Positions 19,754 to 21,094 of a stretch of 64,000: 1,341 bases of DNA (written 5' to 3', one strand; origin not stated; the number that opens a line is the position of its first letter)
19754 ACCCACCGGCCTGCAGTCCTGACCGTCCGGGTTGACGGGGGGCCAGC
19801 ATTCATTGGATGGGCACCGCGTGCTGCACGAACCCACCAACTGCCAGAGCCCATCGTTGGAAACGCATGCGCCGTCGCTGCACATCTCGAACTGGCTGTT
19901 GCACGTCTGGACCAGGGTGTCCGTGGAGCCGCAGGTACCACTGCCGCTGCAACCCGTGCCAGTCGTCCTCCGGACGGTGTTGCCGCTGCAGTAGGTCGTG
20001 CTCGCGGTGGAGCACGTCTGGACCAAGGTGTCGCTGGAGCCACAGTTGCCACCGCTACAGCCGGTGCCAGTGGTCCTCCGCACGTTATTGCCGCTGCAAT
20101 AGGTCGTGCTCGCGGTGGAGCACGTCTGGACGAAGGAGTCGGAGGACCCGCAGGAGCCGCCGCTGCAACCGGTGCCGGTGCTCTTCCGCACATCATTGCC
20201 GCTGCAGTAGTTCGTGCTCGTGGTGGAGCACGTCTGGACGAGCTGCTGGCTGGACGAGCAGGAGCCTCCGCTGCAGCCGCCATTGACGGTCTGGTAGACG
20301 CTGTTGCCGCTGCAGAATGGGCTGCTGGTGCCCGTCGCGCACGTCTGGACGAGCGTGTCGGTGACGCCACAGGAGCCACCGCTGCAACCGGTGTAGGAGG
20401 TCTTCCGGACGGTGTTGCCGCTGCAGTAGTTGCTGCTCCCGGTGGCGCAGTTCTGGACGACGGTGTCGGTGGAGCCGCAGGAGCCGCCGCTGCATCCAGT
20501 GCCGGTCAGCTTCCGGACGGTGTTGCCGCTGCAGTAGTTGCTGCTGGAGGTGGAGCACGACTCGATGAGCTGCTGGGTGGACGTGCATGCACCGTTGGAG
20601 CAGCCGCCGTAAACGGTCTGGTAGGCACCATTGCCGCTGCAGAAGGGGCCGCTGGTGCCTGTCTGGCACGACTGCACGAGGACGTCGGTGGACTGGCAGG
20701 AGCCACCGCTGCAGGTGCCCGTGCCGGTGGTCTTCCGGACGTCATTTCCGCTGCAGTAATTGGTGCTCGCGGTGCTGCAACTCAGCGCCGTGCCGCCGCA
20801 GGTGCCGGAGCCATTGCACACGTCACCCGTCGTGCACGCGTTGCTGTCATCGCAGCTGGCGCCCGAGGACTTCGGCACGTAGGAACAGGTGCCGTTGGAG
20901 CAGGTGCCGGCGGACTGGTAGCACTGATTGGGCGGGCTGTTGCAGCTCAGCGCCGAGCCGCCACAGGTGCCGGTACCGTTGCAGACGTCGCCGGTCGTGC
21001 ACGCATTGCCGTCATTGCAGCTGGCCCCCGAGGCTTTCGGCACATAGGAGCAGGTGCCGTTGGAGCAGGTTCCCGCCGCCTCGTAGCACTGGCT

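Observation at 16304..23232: Tandem duplication of a about 3.3-kb giant Kelch beta-propeller / Myxococcus Cys-rich-repeat lipoprotein gene including its leader region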

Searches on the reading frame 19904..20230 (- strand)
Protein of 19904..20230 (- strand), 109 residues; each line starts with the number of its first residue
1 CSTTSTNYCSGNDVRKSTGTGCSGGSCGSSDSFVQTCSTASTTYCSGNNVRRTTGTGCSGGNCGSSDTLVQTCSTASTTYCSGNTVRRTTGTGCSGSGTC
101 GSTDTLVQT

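Call 75: predict_structure(alignment_id=A7)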
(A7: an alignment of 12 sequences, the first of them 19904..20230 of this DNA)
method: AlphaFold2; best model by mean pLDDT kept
length: 109 residues; sequences in the alignment: 12
mean_pLDDT: 92.1   pTM: 0.63
mean pLDDT of the five models: 92.1, 91.6, 90.5, 90.4, 74.3
residues with pLDDT >= 90: 88; 70-90: 21; 50-70: 0; < 50: 0
segments of 3 or more residues with pLDDT < 50: none
pLDDT, mean of each block of 10 residues (from residue 1): 89 93 80 95 94 95 95 94 95 89 93
secondary structure, 60 per line:
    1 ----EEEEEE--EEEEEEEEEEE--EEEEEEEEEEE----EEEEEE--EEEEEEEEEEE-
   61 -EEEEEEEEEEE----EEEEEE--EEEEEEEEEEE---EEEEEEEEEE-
elements in order: E5-10 E13-23 E26-36 E41-46 E49-59 E62-72 E77-82 E85-95 E99-108

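Call 87: fold_search(model_id=the predicted structure, library=pdb)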
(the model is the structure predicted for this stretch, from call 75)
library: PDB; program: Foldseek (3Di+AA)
matches with E <= 10: 49; with E <= 0.001: 0
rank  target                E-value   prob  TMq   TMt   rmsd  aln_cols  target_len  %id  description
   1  9a3z_B                6.3e-01  0.30  0.28  0.14  10.2       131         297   11  A predicted model of tissue transglutaminase 2 (TG2) in complex with plasma fibronectin's gelatin binding domain (FNI6 (released 2024-02-02)
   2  3ejh_A                9.1e-01  0.35  0.26  0.29   8.9        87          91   13  Crystal Structure of the Fibronectin 8-9FnI Domain Pair in Complex with a Type-I Collagen Peptide (released 2009-02-03)
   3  9a3y_B                1.4e+00  0.20  0.28  0.23  10.8       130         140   11  Predicted model of tissue transglutaminase 2 (TG2) in complex with plasma fibronectin type I modules 7, 8 and 9 (FNI7- (released 2024-02-02)
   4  3gxe_B                1.6e+00  0.23  0.26  0.30   8.7        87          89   13  Complex of a Low Affinity Collagen Site with the Fibronectin 8-9FnI Domain Pair (released 2010-04-07)
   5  9gcy_A                2.0e+00  0.09  0.23  0.07  18.9       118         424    6  Xenosiderophore-binding lipoprotein XusB from Bacteroides thetaiotaomicron (released 2025-08-13)
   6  5u02                  2.2e+00  0.18  0.27  0.10  10.3        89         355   15  Crystal structure of S. aureus TarS 217-571 (released 2017-01-04)
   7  3ejh_B                2.6e+00  0.16  0.25  0.29   8.6        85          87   10  Crystal Structure of the Fibronectin 8-9FnI Domain Pair in Complex with a Type-I Collagen Peptide (released 2009-02-03)
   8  9kzc_B                2.8e+00  0.08  0.19  0.07  19.4       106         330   10  Cryo-EM structure of the LGI1 LRR-LGI1 EPTP-ADAM22 ECD complex (released 2025-06-25)
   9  3u0k_B                2.8e+00  0.06  0.19  0.14  22.2       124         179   14  Crystal Structure of the genetically encoded calcium indicator RCaMP (released 2012-10-03)
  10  5y2z_H                3.0e+00  0.07  0.19  0.07  19.2       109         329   13  Crystal structure of human LGI1 EPTP-ADAM22 complex (released 2018-05-02)
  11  4kop_C                3.5e+00  0.03  0.16  0.13  24.2       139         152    7  Crystal Structure of WHY2 from Arabidopsis thaliana (released 2013-11-13)
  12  3cal_C                3.7e+00  0.12  0.24  0.29   9.5        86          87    8  Crystal structure of the second and third fibronectin F1 modules in complex with a fragment of staphylococcus aureus f (released 2008-08-05)
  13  7drq_B                3.7e+00  0.08  0.23  0.06  19.3       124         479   10  Crystal structure of polysaccharide lyase Uly1 (released 2021-03-31)
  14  8gex_A                4.1e+00  0.06  0.23  0.08  18.9       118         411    6  Crystal structure of the ferric enterobactin transporter (XusB) from Bacteroides thetaiotaomicron (released 2023-08-02)
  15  8hpy_D                4.1e+00  0.03  0.16  0.05  19.8       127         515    9  Crystal structure of human LGI1-ADAM22 complex (released 2023-12-13)
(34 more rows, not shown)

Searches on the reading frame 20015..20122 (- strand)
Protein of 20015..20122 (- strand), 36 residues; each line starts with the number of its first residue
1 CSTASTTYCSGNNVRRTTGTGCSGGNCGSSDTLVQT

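Call 47: search_solved_structures(query=A4, max_evalue=10)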
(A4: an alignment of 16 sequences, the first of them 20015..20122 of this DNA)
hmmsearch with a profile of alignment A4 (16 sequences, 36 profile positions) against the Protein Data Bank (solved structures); distinct sequences matched with E-value up to 10: 1.
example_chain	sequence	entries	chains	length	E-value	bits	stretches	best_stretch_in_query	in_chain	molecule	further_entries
8eug_K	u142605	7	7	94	3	11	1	8-28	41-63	60S ribosomal protein L43-A | Large ribosomal subunit protein eL43A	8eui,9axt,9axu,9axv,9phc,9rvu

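Call 55: search_protein_representatives(alignment_id=A4)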
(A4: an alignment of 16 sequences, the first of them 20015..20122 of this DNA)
Query: 16 sequences, 36 profile positions. Proteins with E-value up to 0.001 (for the whole library): 17; up to 1e-10: 6; up to 1e-30: 2. The best 17 are listed.
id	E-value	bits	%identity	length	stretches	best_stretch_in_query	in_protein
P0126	6.3e-46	170.0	-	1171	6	1-36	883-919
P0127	9.3e-43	159.9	-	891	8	1-36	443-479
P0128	2.2e-28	113.9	-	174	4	1-36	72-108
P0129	8.0e-14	67.3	-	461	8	6-16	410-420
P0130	3.4e-12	62.1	-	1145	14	13-29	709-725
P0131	2.5e-11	59.4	-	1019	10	4-32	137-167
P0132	8.2e-10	54.5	-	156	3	1-36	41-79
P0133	3.2e-08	49.4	-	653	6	13-32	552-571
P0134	3.5e-07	46.0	-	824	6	13-29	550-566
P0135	2.9e-06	43.1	-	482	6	14-29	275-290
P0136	5.6e-06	42.2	-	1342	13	14-29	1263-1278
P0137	1.7e-05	40.7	-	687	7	14-29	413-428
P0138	2.8e-05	40.0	-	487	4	10-29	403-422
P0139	5.8e-05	39.0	-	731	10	6-24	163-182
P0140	4.2e-04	36.2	-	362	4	13-29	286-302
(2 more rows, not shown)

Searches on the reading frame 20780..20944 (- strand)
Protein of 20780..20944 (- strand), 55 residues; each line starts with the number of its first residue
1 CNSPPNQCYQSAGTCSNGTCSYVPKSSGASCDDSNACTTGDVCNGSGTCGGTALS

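Call 46: search_solved_structures(query=A5, max_evalue=1, show_alignments=2)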
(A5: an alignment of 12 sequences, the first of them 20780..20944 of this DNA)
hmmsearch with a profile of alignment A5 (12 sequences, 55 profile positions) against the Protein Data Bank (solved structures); distinct sequences matched with E-value up to 1: 0.

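Call 93: search_protein_families(library=pfam, alignment_id=A5, max_evalue=10)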
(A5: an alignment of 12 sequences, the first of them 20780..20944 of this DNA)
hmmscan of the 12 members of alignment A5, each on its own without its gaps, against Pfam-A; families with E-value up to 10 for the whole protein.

A. member 1, window:20780-20944:- (55 aa): 3 families
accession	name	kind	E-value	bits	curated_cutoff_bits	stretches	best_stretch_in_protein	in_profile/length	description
PF23416.1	DUF7107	-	0.4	11.5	24.6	1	6-45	6-43/48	Domain of unknown function (DUF7107)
PF25542.1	zf-CCCH_12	-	1.8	8.8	27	1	13-22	16-25/30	CCCH zinc finger domain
PF01683.23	EB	-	6.1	7.4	24.3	1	26-49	17-39/52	EB module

B. families by the number of members that match (of 12 scanned): 7 families
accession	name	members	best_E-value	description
PF23416.1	DUF7107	7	0.24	Domain of unknown function (DUF7107)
PF01683.23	EB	5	1.4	EB module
PF25542.1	zf-CCCH_12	3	0.12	CCCH zinc finger domain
PF00526.23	Dicty_CTDC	2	0.0015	Dictyostelium (slime mold) repeat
PF23106.1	EGF_Teneurin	2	0.021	Teneurin-like EGF domain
PF10650.14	zf-C3H1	1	0.18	Putative zinc-finger domain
PF09065.15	Haemadin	1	4.2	Haemadin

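Call 94: find_homologous_proteins(query=A5, max_evalue=0.001)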
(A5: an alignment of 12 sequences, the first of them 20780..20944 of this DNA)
Query A5 (12 sequences) (55 aa, profile of the alignment): 5 proteins with E <= 0.001 among 509 candidates.
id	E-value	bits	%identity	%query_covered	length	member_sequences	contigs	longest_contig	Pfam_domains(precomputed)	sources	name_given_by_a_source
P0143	3.0e-8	51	46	95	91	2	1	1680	-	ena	-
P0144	2.0e-7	49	65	47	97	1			-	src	-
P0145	1.0e-5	43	48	91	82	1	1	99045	-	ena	-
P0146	2.3e-4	39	57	51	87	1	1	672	-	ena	-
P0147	6.5e-4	37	48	87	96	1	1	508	-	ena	-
